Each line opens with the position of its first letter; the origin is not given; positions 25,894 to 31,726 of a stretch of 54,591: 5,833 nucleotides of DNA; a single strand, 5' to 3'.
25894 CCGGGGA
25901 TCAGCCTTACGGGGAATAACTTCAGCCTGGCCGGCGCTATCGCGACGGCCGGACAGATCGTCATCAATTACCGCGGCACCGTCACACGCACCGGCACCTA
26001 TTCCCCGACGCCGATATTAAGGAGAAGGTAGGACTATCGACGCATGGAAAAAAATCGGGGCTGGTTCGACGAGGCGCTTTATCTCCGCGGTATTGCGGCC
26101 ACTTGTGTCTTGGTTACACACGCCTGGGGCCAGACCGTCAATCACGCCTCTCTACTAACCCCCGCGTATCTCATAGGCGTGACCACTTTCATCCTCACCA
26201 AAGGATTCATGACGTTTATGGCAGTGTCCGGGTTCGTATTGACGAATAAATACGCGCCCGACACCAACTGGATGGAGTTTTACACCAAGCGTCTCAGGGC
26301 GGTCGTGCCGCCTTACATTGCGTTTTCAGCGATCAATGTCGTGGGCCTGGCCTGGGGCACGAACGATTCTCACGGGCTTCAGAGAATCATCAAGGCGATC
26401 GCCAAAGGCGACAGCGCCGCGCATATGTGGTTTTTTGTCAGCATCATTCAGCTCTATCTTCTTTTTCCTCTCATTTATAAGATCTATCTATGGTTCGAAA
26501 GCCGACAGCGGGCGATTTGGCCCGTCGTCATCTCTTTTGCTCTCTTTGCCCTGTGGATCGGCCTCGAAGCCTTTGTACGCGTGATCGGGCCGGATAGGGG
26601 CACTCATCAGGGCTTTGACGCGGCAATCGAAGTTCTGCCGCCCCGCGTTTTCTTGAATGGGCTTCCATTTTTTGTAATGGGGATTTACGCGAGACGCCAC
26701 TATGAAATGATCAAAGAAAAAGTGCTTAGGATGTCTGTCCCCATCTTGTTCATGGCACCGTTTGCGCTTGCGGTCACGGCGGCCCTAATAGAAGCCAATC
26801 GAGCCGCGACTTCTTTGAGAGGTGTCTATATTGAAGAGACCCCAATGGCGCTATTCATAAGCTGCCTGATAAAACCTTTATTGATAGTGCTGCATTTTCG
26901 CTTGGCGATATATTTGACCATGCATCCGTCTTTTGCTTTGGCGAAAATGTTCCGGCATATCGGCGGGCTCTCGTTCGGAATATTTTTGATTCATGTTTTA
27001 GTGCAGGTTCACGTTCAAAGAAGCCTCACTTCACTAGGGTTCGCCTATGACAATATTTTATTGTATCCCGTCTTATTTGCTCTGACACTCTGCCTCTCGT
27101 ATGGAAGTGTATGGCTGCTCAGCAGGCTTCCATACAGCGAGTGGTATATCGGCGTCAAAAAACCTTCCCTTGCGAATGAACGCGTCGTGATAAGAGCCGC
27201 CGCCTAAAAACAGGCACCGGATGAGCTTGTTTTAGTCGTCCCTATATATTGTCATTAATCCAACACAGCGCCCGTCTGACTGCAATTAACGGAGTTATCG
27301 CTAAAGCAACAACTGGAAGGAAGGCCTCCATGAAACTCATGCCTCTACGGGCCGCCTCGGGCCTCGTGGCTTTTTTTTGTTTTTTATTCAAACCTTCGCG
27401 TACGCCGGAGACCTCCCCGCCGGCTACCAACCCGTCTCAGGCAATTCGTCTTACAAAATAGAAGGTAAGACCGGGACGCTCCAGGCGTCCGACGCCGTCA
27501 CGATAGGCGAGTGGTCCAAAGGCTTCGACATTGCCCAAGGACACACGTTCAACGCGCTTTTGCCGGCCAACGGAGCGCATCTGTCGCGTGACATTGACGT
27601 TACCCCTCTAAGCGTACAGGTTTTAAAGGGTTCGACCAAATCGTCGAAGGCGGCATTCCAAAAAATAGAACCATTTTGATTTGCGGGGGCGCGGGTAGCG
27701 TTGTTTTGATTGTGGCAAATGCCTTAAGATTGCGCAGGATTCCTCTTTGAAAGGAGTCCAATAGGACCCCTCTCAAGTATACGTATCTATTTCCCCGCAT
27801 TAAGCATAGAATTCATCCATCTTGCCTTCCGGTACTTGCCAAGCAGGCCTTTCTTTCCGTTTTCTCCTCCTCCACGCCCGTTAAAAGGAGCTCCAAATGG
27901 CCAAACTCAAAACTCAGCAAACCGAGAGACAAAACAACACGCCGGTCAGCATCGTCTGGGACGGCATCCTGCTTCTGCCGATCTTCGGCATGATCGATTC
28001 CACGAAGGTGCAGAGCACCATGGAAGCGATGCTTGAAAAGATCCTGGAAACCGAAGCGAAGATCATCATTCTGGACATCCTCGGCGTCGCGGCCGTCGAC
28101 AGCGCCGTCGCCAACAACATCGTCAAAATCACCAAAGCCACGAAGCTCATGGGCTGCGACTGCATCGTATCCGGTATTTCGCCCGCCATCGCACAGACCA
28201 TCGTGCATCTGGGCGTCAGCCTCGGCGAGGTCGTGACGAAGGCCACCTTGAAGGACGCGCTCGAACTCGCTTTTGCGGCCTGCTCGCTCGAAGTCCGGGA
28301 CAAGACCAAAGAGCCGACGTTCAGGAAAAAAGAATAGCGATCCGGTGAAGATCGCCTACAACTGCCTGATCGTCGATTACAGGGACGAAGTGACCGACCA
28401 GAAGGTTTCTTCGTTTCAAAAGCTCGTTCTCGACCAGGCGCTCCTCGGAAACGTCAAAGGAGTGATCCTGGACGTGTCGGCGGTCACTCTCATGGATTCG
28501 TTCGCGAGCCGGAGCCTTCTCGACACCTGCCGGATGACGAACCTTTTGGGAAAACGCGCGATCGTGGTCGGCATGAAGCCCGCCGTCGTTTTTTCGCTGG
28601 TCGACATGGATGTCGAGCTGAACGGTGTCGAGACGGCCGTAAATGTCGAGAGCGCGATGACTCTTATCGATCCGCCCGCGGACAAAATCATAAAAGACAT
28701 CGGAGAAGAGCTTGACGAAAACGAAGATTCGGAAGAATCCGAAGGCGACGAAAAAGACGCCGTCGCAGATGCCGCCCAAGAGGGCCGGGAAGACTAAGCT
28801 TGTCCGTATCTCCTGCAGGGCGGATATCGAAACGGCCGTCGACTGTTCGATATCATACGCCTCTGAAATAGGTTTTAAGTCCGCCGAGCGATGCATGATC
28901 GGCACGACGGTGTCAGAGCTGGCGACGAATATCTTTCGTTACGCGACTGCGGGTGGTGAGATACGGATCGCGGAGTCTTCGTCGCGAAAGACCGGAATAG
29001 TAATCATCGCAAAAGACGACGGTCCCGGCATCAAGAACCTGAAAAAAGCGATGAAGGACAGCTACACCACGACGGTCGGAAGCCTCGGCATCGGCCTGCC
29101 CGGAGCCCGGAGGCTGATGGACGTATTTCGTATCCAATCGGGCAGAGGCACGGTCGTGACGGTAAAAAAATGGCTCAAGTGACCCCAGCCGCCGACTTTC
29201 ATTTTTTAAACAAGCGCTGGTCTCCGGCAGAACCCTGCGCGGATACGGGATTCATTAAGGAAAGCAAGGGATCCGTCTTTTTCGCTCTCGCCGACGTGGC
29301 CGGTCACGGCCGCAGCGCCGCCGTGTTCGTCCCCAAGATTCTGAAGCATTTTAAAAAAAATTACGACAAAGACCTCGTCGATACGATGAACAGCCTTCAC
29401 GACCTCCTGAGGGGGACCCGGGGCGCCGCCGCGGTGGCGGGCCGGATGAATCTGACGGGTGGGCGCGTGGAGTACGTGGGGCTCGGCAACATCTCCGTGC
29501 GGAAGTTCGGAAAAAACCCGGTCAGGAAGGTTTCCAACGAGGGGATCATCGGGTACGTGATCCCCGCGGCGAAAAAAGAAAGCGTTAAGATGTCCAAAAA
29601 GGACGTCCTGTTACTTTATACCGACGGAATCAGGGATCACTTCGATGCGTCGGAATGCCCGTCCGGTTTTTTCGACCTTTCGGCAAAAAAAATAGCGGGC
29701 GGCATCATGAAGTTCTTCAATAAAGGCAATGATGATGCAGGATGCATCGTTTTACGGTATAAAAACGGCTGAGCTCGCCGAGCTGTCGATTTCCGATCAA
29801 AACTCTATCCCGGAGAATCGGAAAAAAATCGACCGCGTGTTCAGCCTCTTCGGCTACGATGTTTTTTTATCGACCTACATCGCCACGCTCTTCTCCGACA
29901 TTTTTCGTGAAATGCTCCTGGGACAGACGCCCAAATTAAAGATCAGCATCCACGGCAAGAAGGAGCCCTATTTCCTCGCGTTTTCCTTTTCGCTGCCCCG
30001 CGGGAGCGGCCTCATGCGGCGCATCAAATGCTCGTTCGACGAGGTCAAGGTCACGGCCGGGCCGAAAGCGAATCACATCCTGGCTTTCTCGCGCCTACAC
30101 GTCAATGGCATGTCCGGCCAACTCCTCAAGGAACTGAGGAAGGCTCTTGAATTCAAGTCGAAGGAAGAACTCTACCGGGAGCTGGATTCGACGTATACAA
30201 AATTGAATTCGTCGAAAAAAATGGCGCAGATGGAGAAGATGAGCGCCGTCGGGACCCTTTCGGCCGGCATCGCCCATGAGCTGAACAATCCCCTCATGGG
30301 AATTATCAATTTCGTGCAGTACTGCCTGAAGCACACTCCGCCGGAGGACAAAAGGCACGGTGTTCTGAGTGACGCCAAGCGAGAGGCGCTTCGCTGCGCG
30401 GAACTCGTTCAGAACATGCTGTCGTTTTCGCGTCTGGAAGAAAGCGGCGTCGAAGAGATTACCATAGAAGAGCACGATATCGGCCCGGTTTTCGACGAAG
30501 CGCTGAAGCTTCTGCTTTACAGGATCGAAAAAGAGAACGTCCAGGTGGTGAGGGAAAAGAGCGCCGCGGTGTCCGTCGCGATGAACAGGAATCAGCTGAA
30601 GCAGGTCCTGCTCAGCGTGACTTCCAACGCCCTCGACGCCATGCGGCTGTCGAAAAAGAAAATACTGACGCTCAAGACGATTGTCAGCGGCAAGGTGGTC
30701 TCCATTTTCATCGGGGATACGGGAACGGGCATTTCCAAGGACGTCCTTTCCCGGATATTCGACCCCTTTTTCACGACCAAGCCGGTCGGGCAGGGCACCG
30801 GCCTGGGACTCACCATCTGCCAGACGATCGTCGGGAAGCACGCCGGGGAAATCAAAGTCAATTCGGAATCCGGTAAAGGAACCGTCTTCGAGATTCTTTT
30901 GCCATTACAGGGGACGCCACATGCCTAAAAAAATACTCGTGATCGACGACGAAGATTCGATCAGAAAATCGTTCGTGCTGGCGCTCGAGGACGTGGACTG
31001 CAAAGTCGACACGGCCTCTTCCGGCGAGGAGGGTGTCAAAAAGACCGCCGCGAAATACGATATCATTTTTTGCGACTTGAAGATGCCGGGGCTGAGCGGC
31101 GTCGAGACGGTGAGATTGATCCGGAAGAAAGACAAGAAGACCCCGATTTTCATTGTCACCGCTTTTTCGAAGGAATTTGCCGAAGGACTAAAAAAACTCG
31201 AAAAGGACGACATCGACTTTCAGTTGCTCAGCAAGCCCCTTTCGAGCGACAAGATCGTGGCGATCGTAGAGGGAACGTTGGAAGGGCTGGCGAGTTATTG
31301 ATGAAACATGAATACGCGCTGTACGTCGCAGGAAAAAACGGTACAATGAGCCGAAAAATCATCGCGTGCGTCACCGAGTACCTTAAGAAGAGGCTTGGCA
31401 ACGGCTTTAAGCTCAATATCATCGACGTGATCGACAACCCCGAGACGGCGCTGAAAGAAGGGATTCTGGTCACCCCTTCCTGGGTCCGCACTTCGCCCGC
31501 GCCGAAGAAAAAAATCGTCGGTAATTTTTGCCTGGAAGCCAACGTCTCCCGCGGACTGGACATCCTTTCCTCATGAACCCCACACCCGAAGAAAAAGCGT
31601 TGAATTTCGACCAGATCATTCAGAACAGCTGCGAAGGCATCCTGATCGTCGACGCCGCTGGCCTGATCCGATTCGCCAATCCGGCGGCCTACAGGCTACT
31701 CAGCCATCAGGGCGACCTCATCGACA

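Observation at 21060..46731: Recurrent promoter architecture: three CTAAT-type pentamers phased at exactly 11 nt, then a -10 box, upstream of at least four island operons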

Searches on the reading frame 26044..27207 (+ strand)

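Call 10: search_protein_families(library=pfam, proteins=[window:26044-27207:+])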
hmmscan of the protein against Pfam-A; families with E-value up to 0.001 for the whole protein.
window:26044-27207:+ (387 aa): 1 family
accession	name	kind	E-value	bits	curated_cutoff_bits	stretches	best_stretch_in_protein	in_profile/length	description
PF01757.29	Acyl_transf_3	-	2.5e-29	102.8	31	1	13-354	6-323/326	Acyltransferase domain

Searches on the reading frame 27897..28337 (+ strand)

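Call 12: search_protein_families(library=pfam, proteins=[window:27897-28337:+])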
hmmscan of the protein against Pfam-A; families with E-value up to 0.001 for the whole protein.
window:27897-28337:+ (146 aa): 1 family
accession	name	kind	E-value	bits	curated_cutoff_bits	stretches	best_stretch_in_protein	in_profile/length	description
PF01740.26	STAS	-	6.2e-13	48.9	22.6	1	22-120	8-105/106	STAS domain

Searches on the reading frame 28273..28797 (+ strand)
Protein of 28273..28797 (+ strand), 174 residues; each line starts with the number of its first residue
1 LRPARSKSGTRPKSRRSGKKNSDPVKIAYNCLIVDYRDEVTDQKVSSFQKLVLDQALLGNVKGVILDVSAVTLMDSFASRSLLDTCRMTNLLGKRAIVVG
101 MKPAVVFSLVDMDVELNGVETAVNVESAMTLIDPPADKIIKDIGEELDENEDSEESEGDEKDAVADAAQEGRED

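Call 12: search_protein_families(library=pfam, proteins=[window:28273-28797:+])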
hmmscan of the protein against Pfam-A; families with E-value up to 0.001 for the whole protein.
window:28273-28797:+ (174 aa): 1 family
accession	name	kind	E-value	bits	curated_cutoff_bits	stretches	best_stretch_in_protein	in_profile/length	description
PF01740.26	STAS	-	1.5e-09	38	22.6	1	26-112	5-91/106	STAS domain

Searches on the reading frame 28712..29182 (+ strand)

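Call 12: search_protein_families(library=pfam, proteins=[window:28712-29182:+])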
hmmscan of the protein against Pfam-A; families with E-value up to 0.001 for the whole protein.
window:28712-29182:+ (156 aa): 2 families
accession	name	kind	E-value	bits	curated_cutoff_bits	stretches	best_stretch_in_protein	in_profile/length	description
PF13581.12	HATPase_c_2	-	2.2e-10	41.1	27.4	1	48-153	17-127/127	Histidine kinase-like ATPase domain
PF02518.31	HATPase_c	-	2.5e-09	38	26.4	1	65-152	8-106/111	Histidine kinase-, DNA gyrase B-, and HSP90-like ATPase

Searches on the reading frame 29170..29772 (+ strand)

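Call 12: search_protein_families(library=pfam, proteins=[window:29170-29772:+])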
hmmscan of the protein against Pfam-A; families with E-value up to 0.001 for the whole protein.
window:29170-29772:+ (200 aa): 1 family
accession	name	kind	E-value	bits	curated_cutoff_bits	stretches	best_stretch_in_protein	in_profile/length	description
PF07228.17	SpoIIE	-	6.5e-12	46.2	25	1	33-161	2-140/192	Stage II sporulation protein E (SpoIIE)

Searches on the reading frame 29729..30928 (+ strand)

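Call 12: search_protein_families(library=pfam, proteins=[window:29729-30928:+])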
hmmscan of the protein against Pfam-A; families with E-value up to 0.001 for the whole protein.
window:29729-30928:+ (399 aa): 3 families
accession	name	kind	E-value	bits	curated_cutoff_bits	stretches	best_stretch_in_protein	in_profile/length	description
PF02518.31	HATPase_c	-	6.6e-23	81.7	26.4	1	287-394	3-110/111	Histidine kinase-, DNA gyrase B-, and HSP90-like ATPase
PF00512.31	HisKA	-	3.9e-13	49.7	26.9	1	175-238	3-65/66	His Kinase A (phospho-acceptor) domain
PF14501.12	HATPase_c_5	-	0.00049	20.4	22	1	289-383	5-94/102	GHKL domain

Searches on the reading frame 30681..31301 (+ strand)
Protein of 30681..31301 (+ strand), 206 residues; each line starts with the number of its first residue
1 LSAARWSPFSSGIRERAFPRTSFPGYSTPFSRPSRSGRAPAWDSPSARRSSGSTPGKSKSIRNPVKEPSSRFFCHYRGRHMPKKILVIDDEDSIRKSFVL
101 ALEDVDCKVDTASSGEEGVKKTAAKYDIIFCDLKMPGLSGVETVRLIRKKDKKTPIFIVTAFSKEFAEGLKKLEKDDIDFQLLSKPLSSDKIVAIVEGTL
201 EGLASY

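Call 12: search_protein_families(library=pfam, proteins=[window:30681-31301:+])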
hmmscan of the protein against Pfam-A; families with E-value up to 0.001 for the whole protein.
window:30681-31301:+ (206 aa): 2 families
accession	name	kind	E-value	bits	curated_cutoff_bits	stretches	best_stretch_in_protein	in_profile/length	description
PF00072.30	Response_reg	-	2.4e-21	76.4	30.2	1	85-196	1-110/111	Response regulator receiver domain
PF23198.2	PDE8A_N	-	0.00034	21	29.6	1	81-168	9-98/147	PDE8A-like, N-terminal domain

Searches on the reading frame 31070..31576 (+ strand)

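Call 12: search_protein_families(library=pfam, proteins=[window:31070-31576:+])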
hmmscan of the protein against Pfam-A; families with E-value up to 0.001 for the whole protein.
window:31070-31576:+ (168 aa): 1 family
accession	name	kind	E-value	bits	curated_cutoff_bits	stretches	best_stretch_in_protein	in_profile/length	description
PF07689.18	KaiB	-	1.4e-13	50.7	27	1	84-164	2-81/82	KaiB domain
